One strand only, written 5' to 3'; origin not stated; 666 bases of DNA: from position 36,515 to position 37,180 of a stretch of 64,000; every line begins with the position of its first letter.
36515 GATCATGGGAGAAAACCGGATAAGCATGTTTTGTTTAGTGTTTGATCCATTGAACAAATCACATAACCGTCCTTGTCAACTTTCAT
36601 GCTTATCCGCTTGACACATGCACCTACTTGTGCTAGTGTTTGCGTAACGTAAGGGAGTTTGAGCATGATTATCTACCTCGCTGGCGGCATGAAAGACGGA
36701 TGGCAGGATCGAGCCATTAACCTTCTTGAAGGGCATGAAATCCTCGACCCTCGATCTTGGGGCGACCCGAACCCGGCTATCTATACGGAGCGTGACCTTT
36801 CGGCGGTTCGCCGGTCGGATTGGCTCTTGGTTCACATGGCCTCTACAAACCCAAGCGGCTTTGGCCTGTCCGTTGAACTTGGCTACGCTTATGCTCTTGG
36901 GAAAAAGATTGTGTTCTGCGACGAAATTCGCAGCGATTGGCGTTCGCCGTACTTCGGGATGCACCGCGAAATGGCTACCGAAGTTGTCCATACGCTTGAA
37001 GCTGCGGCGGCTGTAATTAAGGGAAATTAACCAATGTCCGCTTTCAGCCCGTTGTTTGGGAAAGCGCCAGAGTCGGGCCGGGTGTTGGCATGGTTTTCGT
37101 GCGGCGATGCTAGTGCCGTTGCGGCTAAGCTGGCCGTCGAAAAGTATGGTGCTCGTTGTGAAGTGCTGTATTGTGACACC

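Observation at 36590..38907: Freshly inserted IS1595-family transposon carrying a nucleoside-deoxyribosyltransferase-like / PP-loop enzyme gene pair with its own promoter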

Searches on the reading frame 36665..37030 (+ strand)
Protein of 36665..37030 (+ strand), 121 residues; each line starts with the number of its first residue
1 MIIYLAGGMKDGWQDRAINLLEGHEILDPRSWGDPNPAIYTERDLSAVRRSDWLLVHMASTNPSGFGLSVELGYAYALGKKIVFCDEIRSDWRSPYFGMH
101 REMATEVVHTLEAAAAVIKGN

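Call 3: search_protein_families(library=pfam, proteins=[window:36665-37030:+], max_evalue=1)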
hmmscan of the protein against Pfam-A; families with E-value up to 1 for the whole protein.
window:36665-37030:+ (121 aa): 2 families
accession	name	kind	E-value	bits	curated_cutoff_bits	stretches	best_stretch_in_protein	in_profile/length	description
PF05014.21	Nuc_deoxyrib_tr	-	3.2e-07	30.9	28.8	1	41-94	53-107/117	Nucleoside 2-deoxyribosyltransferase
PF15891.11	Nuc_deoxyri_tr2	-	8.2e-07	29.8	30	1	3-87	4-103/105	Nucleoside 2-deoxyribosyltransferase like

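Call 4: search_protein_families(library=ncbifam, proteins=[window:36665-37030:+], max_evalue=1)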
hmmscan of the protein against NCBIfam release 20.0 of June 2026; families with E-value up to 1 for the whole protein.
window:36665-37030:+ (121 aa): 1 family
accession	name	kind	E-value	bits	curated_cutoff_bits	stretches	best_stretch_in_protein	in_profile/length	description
NF051460.1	bi_acylase_PvdQ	equivalog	0.032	12.1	950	1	46-104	28-86/763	bifunctional acylase PvdQ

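Call 18: find_related_loci(query=window:36665-37030:+, collection=viral_contigs, flank=4000)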
Query window:36665-37030:+ (121 aa) in viral_contigs; peptide patterns used: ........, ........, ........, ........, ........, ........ (x = any residue, [..] = any of these).
2 stretches matched a pattern; 1 encode a relative of the query (tblastn E <= 1e-3); 1 distinct loci.
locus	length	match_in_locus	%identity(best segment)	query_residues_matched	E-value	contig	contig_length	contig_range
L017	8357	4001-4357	74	1-119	6e-62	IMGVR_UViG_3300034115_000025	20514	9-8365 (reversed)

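Call 31: find_homologous_proteins(query=window:36665-37030:+)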
Query window:36665-37030:+ (121 aa): 52 proteins with E <= 0.001 among 57 candidates.
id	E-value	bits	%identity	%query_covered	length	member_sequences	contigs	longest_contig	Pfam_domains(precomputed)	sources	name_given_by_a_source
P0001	4.0e-77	274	100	100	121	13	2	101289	PF15891.12,PF05014.22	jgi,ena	jgi:nucleoside 2-deoxyribosyltransferase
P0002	9.7e-67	240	86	99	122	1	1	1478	PF15891.12,PF05014.22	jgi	-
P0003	7.1e-65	234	84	100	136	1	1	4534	PF15891.12,PF05014.22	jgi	-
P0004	1.1e-61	224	78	100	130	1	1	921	PF15891.12,PF05014.22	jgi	jgi:nucleoside 2-deoxyribosyltransferase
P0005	3.2e-60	219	81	98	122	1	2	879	PF15891.12,PF05014.22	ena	-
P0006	3.9e-58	213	78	98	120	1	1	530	PF15891.12,PF05014.22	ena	-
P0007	3.2e-55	203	73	98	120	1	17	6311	PF15891.12,PF05014.22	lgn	-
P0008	4.4e-55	203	77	94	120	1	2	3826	PF15891.12,PF05014.22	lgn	-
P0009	7.6e-55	202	75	99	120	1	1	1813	PF15891.12,PF05014.22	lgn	-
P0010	9.6e-55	202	72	98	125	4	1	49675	PF15891.12,PF05014.22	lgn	-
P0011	1.6e-54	201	72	98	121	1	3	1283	PF15891.12,PF05014.22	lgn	-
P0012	1.5e-53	198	75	98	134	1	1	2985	PF15891.12,PF05014.22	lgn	-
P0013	5.1e-53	196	70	100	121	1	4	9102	PF15891.12,PF05014.22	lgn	-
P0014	5.2e-53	196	75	95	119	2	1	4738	PF15891.12,PF05014.22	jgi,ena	-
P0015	5.9e-53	196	75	98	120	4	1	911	PF15891.12,PF05014.22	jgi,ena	-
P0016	1.1e-52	195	75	95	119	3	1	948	PF15891.12,PF05014.22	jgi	-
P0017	1.4e-52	195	74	97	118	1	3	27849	PF15891.12,PF05014.22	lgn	-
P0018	8.9e-52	192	75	94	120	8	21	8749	PF15891.12,PF05014.22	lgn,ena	-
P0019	1.7e-51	191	73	98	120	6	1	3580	PF15891.12,PF05014.22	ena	-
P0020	6.4e-51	189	71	98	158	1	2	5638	PF05014.22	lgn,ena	-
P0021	6.9e-51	189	72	95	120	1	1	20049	PF15891.12,PF05014.22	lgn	-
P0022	4.8e-50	186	72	98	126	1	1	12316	PF15891.12,PF05014.22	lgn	-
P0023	6.9e-50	186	70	99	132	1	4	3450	PF05014.22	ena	-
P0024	7.3e-49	183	70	99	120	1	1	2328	PF05014.22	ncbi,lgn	-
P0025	1.4e-48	182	71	98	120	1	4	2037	PF05014.22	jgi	jgi:nucleoside 2-deoxyribosyltransferase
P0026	2.8e-48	181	69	98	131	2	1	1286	PF05014.22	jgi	jgi:hypothetical protein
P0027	9.9e-48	179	71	98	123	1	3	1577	PF05014.22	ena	-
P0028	1.1e-47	179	69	95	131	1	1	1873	PF15891.12,PF05014.22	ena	-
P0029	2.4e-47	178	66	96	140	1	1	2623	PF15891.12,PF05014.22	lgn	-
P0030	5.7e-47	176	69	92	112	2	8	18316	PF05014.22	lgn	-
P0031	2.7e-46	174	67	95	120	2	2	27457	PF15891.12,PF05014.22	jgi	jgi:nucleoside 2-deoxyribosyltransferase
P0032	5.7e-46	173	64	98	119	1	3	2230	PF15891.12,PF05014.22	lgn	-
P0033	7.0e-45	170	62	99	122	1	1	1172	PF05014.22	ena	-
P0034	6.3e-44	167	62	97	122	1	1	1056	PF15891.12,PF05014.22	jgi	jgi:nucleoside 2-deoxyribosyltransferase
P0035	1.1e-41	159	65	91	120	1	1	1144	PF15891.12,PF05014.22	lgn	-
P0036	2.4e-41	158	76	74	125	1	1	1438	PF05014.22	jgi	jgi:nucleoside 2-deoxyribosyltransferase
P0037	2.7e-39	152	57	98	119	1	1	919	PF05014.22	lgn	-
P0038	1.2e-38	150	60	98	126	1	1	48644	PF05014.22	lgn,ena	-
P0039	4.4e-38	148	59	97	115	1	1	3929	PF15891.12,PF05014.22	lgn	-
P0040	4.2e-36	141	63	98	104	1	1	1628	PF15891.12,PF05014.22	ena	-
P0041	1.5e-33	133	58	98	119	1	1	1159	PF05014.22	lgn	-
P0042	7.2e-32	128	58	98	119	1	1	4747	PF15891.12,PF05014.22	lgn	-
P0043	9.0e-32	127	53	98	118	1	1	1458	PF05014.22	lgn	-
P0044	1.3e-29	120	48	96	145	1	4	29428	PF15891.12,PF05014.22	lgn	-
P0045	1.7e-29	120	50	90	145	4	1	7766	PF15891.12,PF05014.22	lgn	-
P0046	5.0e-29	119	52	95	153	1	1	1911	PF15891.12,PF05014.22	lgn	-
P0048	5.0e-19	86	45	92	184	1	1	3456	PF15891.12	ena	-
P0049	4.4e-14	70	47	72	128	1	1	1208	PF15891.12,PF05014.22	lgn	-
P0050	1.8e-12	65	46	72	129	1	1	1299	PF15891.12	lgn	-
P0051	1.4e-11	62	42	70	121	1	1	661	PF15891.12,PF05014.22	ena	-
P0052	2.5e-9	55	40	70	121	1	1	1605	PF15891.12,PF05014.22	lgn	-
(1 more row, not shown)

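Call 32: find_encoding_contigs(protein=P0018, flank=4000, max_places=8)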
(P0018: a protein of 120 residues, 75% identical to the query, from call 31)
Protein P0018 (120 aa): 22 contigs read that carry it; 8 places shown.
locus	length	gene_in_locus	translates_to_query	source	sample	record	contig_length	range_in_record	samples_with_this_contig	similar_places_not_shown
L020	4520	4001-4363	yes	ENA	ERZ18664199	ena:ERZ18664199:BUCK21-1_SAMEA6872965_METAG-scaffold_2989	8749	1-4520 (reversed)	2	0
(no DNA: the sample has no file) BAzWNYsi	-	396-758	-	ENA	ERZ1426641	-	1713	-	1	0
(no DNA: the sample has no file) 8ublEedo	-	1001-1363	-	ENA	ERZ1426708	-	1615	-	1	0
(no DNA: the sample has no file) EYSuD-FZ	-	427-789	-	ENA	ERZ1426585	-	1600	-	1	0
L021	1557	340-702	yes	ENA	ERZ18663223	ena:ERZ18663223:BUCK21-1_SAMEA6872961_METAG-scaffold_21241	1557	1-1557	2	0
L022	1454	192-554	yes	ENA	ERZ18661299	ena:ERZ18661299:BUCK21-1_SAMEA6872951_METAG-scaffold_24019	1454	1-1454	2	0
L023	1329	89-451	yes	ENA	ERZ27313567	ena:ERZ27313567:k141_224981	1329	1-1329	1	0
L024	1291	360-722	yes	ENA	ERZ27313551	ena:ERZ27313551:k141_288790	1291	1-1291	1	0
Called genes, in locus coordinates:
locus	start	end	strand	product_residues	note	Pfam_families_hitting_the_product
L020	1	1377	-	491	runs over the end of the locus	PF03237:Terminase_6N, PF17289:Terminase_6C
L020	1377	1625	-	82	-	-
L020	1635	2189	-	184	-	PF03592:Terminase_2 (faint)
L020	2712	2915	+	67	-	-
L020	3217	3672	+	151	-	-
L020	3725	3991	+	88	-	-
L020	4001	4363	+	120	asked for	PF15891:Nuc_deoxyri_tr2 (faint), PF05014:Nuc_deoxyrib_tr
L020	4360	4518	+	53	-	?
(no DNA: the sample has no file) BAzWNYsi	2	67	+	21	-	?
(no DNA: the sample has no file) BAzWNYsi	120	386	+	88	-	-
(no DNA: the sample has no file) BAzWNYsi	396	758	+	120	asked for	PF15891:Nuc_deoxyri_tr2 (faint), PF05014:Nuc_deoxyrib_tr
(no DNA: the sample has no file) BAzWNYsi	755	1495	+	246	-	-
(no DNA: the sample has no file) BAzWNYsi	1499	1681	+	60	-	-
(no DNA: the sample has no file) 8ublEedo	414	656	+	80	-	-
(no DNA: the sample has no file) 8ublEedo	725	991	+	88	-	-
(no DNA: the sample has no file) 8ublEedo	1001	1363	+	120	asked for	PF15891:Nuc_deoxyri_tr2 (faint), PF05014:Nuc_deoxyrib_tr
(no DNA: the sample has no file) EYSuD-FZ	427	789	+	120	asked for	PF15891:Nuc_deoxyri_tr2 (faint), PF05014:Nuc_deoxyrib_tr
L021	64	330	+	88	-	-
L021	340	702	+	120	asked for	PF15891:Nuc_deoxyri_tr2 (faint), PF05014:Nuc_deoxyrib_tr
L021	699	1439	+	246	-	-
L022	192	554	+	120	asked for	PF15891:Nuc_deoxyri_tr2 (faint), PF05014:Nuc_deoxyrib_tr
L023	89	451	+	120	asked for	PF15891:Nuc_deoxyri_tr2 (faint), PF05014:Nuc_deoxyrib_tr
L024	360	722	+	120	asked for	PF15891:Nuc_deoxyri_tr2 (faint), PF05014:Nuc_deoxyrib_tr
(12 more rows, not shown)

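Call 33: find_encoding_contigs(protein=P0007, flank=4000, max_places=8)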
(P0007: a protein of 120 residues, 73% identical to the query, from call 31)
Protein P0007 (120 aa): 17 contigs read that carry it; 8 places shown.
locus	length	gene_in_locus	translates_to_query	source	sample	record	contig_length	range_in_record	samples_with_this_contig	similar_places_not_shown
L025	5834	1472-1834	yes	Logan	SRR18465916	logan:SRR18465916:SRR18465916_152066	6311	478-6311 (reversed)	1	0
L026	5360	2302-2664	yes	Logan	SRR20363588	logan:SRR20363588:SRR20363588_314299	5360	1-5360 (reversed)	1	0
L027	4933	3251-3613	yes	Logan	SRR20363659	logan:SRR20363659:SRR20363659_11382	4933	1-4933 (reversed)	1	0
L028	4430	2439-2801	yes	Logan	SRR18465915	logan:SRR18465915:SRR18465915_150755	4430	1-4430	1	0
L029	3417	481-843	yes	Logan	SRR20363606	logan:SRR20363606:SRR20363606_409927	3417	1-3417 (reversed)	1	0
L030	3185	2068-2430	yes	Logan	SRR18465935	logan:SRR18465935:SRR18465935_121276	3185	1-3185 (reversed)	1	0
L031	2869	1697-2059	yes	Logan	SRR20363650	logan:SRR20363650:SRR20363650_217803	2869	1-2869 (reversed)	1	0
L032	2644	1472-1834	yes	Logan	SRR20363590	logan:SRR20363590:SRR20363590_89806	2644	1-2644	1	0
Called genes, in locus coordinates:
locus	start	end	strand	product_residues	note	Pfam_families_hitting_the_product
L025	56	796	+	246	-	PF10991:Enc34_ssDNA-bd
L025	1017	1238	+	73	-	-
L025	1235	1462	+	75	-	-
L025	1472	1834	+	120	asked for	PF05014:Nuc_deoxyrib_tr, PF15891:Nuc_deoxyri_tr2 (weak)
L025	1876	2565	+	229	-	-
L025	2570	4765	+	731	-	PF00476:DNA_pol_A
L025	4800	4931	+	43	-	-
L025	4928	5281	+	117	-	-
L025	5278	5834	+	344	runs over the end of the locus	?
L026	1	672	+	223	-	?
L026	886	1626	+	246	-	PF10991:Enc34_ssDNA-bd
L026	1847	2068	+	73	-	-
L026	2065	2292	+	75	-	-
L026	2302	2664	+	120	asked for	PF05014:Nuc_deoxyrib_tr, PF15891:Nuc_deoxyri_tr2 (weak)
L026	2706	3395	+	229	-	-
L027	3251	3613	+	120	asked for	PF05014:Nuc_deoxyrib_tr, PF15891:Nuc_deoxyri_tr2 (weak)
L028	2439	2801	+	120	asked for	PF05014:Nuc_deoxyrib_tr, PF15891:Nuc_deoxyri_tr2 (weak)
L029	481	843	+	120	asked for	PF05014:Nuc_deoxyrib_tr, PF15891:Nuc_deoxyri_tr2 (weak)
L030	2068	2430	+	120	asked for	PF05014:Nuc_deoxyrib_tr, PF15891:Nuc_deoxyri_tr2 (weak)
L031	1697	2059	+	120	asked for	PF05014:Nuc_deoxyrib_tr, PF15891:Nuc_deoxyri_tr2 (weak)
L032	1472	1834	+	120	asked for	PF05014:Nuc_deoxyrib_tr, PF15891:Nuc_deoxyri_tr2 (weak)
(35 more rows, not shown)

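Call 34: find_encoding_contigs(protein=P0010, flank=4000, max_places=4)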
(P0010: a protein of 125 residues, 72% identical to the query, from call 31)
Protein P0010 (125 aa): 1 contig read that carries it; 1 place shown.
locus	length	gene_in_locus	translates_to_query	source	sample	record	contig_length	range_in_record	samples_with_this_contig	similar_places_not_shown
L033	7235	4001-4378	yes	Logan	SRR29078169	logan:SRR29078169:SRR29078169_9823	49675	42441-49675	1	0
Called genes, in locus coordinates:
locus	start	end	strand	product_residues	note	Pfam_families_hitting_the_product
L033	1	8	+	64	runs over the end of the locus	-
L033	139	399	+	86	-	-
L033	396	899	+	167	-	-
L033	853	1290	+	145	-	-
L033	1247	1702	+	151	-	-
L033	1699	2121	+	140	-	PF10463:Peptidase_U49 (weak)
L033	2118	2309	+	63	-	-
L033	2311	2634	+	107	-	-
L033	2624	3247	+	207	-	-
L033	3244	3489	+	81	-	-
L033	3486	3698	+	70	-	-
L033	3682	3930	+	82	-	-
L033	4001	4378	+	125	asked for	PF05014:Nuc_deoxyrib_tr, PF15891:Nuc_deoxyri_tr2 (weak)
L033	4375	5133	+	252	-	-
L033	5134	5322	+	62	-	-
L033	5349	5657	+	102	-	-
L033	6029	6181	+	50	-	-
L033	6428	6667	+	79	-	-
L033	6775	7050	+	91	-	-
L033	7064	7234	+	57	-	?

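Call 40: search_solved_structures(query=A3, max_evalue=1, show_alignments=2)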
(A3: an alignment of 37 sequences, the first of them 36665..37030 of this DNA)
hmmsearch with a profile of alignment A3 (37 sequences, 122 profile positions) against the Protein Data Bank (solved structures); distinct sequences matched with E-value up to 1: 39.
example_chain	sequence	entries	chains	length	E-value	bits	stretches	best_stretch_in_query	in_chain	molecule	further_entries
2a0k_A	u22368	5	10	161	2.4e-05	27.6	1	8-96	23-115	Nucleoside 2-deoxyribosyltransferase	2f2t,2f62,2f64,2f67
4hx9_A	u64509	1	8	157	3.5e-05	27.1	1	39-107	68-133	Nucleoside deoxyribosyltransferase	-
4jen_A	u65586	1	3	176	3.6e-05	27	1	35-97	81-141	CMP N-GLYCOSIDASE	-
8qc0_A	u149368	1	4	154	3.8e-05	26.9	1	40-87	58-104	Nucleoside 2-deoxyribosyltransferase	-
8pqr_B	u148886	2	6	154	3.8e-05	26.9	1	40-87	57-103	Nucleoside 2-deoxyribosyltransferase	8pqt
8rh3_A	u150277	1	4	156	3.8e-05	26.9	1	40-87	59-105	Nucleoside 2-deoxyribosyltransferase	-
9emw_A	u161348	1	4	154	4e-05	26.9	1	40-87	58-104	Nucleoside 2-deoxyribosyltransferase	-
9emx_A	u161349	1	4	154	4.1e-05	26.8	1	40-87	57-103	Nucleoside 2-deoxyribosyltransferase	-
8pqq_C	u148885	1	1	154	0.00034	23.9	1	40-87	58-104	Nucleoside 2-deoxyribosyltransferase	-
8pqq_A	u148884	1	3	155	0.00035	23.9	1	40-87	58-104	Nucleoside 2-deoxyribosyltransferase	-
8pqp_A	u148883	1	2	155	0.00035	23.8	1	41-87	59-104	Nucleoside 2-deoxyribosyltransferase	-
1f8x_A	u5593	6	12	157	0.00039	23.7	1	39-107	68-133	NUCLEOSIDE 2-DEOXYRIBOSYLTRANSFERASE | Nucleoside deoxyribosyltransferase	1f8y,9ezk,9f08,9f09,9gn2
6qai_A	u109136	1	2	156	0.00043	23.5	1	17-86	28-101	2-Deoxyribosyltransferase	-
8pqs_A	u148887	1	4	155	0.00064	23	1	40-87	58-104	Nucleoside 2-deoxyribosyltransferase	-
7o62_A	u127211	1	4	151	0.0008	22.7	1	41-119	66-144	Chains: A,B,C,D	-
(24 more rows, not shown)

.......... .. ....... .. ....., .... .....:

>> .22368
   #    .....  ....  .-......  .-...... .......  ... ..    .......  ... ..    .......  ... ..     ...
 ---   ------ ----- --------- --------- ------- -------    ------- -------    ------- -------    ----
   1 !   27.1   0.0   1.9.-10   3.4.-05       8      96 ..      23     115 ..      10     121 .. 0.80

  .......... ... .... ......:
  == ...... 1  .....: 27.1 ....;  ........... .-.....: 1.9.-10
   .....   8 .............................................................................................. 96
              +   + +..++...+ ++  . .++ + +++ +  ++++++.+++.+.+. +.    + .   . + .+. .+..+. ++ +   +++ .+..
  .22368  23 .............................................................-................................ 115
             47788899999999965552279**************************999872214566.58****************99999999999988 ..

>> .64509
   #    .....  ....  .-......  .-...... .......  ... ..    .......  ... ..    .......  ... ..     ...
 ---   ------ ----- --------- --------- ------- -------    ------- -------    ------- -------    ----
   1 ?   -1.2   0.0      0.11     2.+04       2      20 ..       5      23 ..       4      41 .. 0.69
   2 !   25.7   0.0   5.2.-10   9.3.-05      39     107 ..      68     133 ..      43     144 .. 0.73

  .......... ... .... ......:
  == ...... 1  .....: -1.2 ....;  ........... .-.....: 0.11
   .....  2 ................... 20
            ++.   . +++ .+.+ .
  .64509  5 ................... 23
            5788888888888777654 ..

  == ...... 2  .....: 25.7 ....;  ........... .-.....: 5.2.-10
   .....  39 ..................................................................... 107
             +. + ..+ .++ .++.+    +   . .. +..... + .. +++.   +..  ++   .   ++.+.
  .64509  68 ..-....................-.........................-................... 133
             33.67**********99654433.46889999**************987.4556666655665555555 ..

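Call 46: predict_structure(alignment_id=A3)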
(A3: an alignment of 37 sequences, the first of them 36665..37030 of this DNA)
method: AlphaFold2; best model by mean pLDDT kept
length: 121 residues; sequences in the alignment: 37
mean_pLDDT: 95.3   pTM: 0.89
mean pLDDT of the five models: 95.3, 95.2, 94.7, 94.4, 93.6
residues with pLDDT >= 90: 108; 70-90: 13; 50-70: 0; < 50: 0
segments of 3 or more residues with pLDDT < 50: none
pLDDT, mean of each block of 10 residues (from residue 1): 94 96 97 92 97 97 86 98 96 94 98 98 92
secondary structure, 60 per line:
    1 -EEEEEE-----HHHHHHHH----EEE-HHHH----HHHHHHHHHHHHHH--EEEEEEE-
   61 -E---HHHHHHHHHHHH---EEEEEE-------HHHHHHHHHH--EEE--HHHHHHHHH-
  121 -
elements in order: E2-7 H13-20 E25-27 H29-32 H37-50 E53-59 H66-77 E81-86 H94-103 E106-108 H111-119

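Call 50: search_protein_families(library=phrogs, proteins=[window:36665-37030:+], max_evalue=0.001)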
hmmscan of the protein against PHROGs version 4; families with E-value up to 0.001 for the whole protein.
window:36665-37030:+ (121 aa): 0 families

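Call 51: search_protein_families(library=padloc, proteins=[window:36665-37030:+], max_evalue=0.1)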
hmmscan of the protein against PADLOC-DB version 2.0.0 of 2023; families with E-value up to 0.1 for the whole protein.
window:36665-37030:+ (121 aa): 1 family
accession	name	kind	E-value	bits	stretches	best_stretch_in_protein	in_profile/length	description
PDLC00425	ThsB1|ThsB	-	0.075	10.1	1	48-84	308-344/389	TIR-like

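Call 55: fold_search(model_id=the predicted structure, library=pdb)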
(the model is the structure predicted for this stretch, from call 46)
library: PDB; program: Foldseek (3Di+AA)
matches with E <= 10: 1477; with E <= 0.001: 39
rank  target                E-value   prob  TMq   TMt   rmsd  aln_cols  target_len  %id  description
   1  7o62_C                3.0e-06  1.00  0.75  0.69   3.3       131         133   21  Crystal structure of a 2`-deoxyribosyltransferase from the psychrophilic bacterium Desulfotalea psychrophila. (released 2021-10-20)
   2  7o62_D                3.6e-06  1.00  0.71  0.69   3.7       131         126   21  Crystal structure of a 2`-deoxyribosyltransferase from the psychrophilic bacterium Desulfotalea psychrophila. (released 2021-10-20)
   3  7m5h_B                5.0e-06  1.00  0.72  0.56   6.1       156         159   17  Crystal structure of conserved protein from Enterococcus faecalis V583 (released 2021-04-07)
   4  7o62_B                7.5e-06  1.00  0.77  0.69   3.1       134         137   21  Crystal structure of a 2`-deoxyribosyltransferase from the psychrophilic bacterium Desulfotalea psychrophila. (released 2021-10-20)
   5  8of6_A                1.0e-05  1.00  0.78  0.64   4.3       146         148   16  Structure of YtoQ (released 2024-03-27)
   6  9emx_B                1.3e-05  1.00  0.55  0.44   3.7        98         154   26  Nucleoside 2'deoxyribosyltransferase from Chroococcidiopsis thermalis PCC 7203 Double Mutant Y7F A9S bound to Cordycep (released 2025-05-07)
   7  9emw_D                1.3e-05  1.00  0.56  0.46   3.5       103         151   25  Nucleoside 2'deoxyribosyltransferase from Chroococcidiopsis thermalis PCC 7203 Y7F Mutant bound to ImmH-Forodesine (released 2025-05-14)
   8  7o62_A                1.4e-05  1.00  0.74  0.67   3.6       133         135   21  Crystal structure of a 2`-deoxyribosyltransferase from the psychrophilic bacterium Desulfotalea psychrophila. (released 2021-10-20)
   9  9emx_A                1.4e-05  1.00  0.56  0.45   3.4       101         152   25  Nucleoside 2'deoxyribosyltransferase from Chroococcidiopsis thermalis PCC 7203 Double Mutant Y7F A9S bound to Cordycep (released 2025-05-07)
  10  8pqq_A                1.5e-05  1.00  0.55  0.44   3.6        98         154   28  Nucleoside 2'deoxyribosyltransferase from Chroococcidiopsis thermalis PCC 7203 E88Q Mutant bound to Clofarabine (released 2024-02-21)
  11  8pqt_B                1.9e-05  1.00  0.56  0.48   3.3        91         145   30  Nucleoside 2'deoxyribosyltransferase from Chroococcidiopsis thermalis PCC 7203 WT bound to Bis-Tris (released 2024-02-21)
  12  8pqr_A                2.0e-05  1.00  0.55  0.44   3.7        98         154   28  Nucleoside 2'deoxyribosyltransferase from Chroococcidiopsis thermalis PCC 7203 WT bound to DAD_Immucillin-H (released 2024-02-21)
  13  9emx_C                2.0e-05  1.00  0.56  0.45   3.5       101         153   25  Nucleoside 2'deoxyribosyltransferase from Chroococcidiopsis thermalis PCC 7203 Double Mutant Y7F A9S bound to Cordycep (released 2025-05-07)
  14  8qc0_A                2.0e-05  1.00  0.55  0.46   3.5        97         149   28  Nucleoside 2'deoxyribosyltransferase from Chroococcidiopsis thermalis PCC 7203 WT ribosylated (released 2024-02-21)
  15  8pqt_A                2.3e-05  1.00  0.56  0.45   3.5       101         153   26  Nucleoside 2'deoxyribosyltransferase from Chroococcidiopsis thermalis PCC 7203 WT bound to Bis-Tris (released 2024-02-21)
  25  2a0k_A                1.1e-04  1.00  0.59  0.47   4.0       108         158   20  Crystal structure of Nucleoside 2-deoxyribosyltransferase from Trypanosoma brucei at 1.8 A resolution (released 2005-07-26)
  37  4hx9_D                6.4e-04  1.00  0.60  0.48   4.6       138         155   18  Designed Phosphodeoxyribosyltransferase (released 2013-01-16)
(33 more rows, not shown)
